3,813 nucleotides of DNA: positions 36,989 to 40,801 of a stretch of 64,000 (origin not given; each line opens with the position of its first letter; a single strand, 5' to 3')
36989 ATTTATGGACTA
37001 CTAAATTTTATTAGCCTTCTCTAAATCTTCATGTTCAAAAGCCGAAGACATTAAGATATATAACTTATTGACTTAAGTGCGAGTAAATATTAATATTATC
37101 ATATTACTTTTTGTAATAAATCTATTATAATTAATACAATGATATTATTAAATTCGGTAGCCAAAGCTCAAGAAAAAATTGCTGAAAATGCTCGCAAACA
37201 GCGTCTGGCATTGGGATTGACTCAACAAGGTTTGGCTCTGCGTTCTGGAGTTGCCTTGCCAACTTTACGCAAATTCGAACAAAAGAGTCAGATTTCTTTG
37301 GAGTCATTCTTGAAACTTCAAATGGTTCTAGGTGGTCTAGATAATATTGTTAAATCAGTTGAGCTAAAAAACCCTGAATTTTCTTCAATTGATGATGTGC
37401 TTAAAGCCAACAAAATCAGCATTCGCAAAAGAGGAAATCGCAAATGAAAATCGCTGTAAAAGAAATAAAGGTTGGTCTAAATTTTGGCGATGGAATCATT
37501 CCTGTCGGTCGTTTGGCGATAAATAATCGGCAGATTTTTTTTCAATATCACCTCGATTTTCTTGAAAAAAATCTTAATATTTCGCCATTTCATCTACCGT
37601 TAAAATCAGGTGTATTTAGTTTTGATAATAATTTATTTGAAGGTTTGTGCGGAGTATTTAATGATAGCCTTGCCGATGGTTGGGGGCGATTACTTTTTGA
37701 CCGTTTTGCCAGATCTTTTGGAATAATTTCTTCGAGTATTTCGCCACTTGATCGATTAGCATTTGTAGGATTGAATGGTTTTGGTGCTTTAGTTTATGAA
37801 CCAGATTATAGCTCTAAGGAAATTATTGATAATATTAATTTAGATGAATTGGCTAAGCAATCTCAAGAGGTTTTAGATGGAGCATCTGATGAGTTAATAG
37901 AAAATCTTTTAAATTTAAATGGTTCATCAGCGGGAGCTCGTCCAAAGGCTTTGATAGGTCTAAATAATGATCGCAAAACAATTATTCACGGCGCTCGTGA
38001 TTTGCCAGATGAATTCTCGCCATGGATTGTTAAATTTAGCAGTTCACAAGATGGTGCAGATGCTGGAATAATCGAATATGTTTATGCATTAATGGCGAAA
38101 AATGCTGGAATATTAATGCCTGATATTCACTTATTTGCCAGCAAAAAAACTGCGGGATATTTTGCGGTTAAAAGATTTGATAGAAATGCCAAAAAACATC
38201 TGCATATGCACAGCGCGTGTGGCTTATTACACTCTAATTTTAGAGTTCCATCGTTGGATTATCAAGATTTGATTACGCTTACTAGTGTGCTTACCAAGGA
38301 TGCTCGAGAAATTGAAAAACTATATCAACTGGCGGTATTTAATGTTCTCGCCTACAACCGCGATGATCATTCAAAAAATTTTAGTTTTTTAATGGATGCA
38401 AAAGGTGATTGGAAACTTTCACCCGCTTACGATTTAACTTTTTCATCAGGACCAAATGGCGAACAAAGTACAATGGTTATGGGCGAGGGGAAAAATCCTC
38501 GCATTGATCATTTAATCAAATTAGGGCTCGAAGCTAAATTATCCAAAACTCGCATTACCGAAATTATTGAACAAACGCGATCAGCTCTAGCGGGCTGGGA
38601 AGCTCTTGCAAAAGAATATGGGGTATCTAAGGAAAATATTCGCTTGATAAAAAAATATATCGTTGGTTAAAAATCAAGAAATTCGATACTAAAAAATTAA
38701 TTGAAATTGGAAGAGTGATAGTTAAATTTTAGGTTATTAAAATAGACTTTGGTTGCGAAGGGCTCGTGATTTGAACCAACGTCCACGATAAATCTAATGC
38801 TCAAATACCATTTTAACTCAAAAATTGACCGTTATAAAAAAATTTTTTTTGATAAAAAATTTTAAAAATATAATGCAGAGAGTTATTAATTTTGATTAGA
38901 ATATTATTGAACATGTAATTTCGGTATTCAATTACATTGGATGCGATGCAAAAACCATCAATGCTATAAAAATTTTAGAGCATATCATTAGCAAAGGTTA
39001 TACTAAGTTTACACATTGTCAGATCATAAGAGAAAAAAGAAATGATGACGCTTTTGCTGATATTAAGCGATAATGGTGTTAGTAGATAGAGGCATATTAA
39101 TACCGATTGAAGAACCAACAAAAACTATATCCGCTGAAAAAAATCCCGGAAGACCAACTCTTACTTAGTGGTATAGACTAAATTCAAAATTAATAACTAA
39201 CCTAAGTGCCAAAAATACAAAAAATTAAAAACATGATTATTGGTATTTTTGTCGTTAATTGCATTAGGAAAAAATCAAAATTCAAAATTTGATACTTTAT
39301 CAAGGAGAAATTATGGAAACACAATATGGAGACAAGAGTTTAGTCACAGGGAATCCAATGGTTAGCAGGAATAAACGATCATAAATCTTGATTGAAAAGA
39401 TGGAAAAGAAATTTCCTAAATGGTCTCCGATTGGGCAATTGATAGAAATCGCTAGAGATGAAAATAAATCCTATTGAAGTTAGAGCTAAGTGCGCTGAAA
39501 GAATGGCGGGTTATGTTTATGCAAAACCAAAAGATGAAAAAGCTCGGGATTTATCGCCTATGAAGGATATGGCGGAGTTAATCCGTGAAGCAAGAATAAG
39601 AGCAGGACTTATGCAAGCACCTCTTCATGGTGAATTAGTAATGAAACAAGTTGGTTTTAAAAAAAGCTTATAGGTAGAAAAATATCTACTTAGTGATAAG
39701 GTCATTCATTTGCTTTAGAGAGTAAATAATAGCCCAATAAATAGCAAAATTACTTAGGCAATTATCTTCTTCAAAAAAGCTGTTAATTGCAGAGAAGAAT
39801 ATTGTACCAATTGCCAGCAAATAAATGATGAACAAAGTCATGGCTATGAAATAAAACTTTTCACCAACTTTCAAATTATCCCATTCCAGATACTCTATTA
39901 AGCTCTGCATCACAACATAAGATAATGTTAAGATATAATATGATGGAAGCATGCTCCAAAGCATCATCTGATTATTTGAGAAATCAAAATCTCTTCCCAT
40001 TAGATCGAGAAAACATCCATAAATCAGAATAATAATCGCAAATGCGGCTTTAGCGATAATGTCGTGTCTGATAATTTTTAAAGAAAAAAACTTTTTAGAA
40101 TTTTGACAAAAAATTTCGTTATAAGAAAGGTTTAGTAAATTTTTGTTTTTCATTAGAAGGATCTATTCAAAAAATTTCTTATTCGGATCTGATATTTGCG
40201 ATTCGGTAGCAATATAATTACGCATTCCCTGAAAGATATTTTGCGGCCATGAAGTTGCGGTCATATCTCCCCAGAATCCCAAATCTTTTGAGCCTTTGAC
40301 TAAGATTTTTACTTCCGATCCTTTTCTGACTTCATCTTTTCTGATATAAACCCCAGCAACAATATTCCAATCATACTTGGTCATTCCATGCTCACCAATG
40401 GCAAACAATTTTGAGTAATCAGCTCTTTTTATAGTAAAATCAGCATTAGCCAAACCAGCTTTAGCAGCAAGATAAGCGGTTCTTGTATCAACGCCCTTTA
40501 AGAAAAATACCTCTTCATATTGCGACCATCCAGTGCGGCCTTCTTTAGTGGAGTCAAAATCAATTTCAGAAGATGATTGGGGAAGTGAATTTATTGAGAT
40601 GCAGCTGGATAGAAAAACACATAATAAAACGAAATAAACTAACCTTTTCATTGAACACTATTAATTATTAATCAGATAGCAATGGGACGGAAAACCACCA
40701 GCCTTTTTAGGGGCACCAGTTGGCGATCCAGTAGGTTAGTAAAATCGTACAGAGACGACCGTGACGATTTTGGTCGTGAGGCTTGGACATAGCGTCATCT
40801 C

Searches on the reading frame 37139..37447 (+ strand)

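Call 24: search_protein_families(library=pfam, proteins=[window:37139-37447:+], max_evalue=0.01)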
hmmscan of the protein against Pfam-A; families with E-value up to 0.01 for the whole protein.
window:37139-37447:+ (102 aa): 2 families
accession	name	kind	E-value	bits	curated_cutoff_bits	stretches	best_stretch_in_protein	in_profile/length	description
PF01381.28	HTH_3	-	9.2e-07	29.2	23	1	19-65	2-49/55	Helix-turn-helix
PF00157.23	Pou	-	0.0017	18.6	27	1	11-63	6-63/72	Pou domain - N-terminal to homeobox domain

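Call 27: search_protein_families(library=padloc, proteins=[window:37139-37447:+], max_evalue=0.01)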
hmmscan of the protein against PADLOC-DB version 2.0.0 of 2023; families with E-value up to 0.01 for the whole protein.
window:37139-37447:+ (102 aa): 1 family
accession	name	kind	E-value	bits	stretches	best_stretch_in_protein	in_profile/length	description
PDLC03669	Control_protein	-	0.0014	16.9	1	16-51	12-47/96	control protein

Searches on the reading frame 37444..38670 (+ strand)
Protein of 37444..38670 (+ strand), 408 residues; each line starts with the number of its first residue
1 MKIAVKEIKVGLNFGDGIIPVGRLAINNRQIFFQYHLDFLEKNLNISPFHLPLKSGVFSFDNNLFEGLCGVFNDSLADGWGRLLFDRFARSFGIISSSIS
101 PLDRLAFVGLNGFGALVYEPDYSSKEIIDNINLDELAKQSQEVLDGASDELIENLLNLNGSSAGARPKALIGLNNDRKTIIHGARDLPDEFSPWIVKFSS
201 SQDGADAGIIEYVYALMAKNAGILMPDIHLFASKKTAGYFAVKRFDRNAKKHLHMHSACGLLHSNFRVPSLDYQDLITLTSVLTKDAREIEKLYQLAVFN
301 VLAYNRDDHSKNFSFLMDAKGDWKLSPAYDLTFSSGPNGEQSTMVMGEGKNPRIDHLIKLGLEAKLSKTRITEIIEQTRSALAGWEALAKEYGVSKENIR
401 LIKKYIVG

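Call 24: search_protein_families(library=pfam, proteins=[window:37444-38670:+], max_evalue=0.01)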
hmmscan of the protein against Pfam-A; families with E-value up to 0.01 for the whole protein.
window:37444-38670:+ (408 aa): 2 families
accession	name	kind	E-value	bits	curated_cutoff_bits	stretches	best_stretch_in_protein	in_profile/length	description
PF07804.18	HipA_C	-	1.5e-47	162.4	30.5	1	161-383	2-211/213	HipA-like C-terminal domain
PF13657.11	Couple_hipA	-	1.4e-11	45.2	22.5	1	20-118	9-98/99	HipA N-terminal domain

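Call 27: search_protein_families(library=padloc, proteins=[window:37444-38670:+], max_evalue=0.01)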
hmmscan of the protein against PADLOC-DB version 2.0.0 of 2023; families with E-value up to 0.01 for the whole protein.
window:37444-38670:+ (408 aa): 4 families
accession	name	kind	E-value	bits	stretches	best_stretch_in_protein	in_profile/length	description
PDLC04340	PDC-M03A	-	4.1e-09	34.3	1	209-338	48-174/280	-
PDLC04339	PDC-M03A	-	0.00018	18.9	1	285-332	129-175/293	-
PDLC04342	PDC-M03A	-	0.0033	15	1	297-392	155-251/299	-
PDLC04344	PDC-M03A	-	0.007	13.8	1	288-338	145-195/305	-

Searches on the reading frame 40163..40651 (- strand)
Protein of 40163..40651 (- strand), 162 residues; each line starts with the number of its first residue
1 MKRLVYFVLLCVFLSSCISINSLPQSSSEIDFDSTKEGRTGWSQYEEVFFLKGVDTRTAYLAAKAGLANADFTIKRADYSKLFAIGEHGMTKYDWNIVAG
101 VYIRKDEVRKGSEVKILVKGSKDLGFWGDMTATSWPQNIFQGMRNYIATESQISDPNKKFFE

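Call 24: search_protein_families(library=pfam, proteins=[window:40163-40651:-], max_evalue=0.01)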
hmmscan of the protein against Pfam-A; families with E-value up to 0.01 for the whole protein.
window:40163-40651:- (162 aa): 0 families

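Call 27: search_protein_families(library=padloc, proteins=[window:40163-40651:-], max_evalue=0.01)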
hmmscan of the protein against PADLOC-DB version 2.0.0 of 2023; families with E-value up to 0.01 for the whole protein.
window:40163-40651:- (162 aa): 0 families

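Call 51: search_protein_families(library=ncbifam, proteins=[window:40163-40651:-], max_evalue=0.01)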
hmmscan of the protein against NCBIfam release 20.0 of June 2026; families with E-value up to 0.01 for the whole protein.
window:40163-40651:- (162 aa): 0 families

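Call 73: search_protein_families(library=phrogs, proteins=[window:40163-40651:-], max_evalue=0.001)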
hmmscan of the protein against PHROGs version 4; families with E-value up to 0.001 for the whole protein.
window:40163-40651:- (162 aa): 0 families
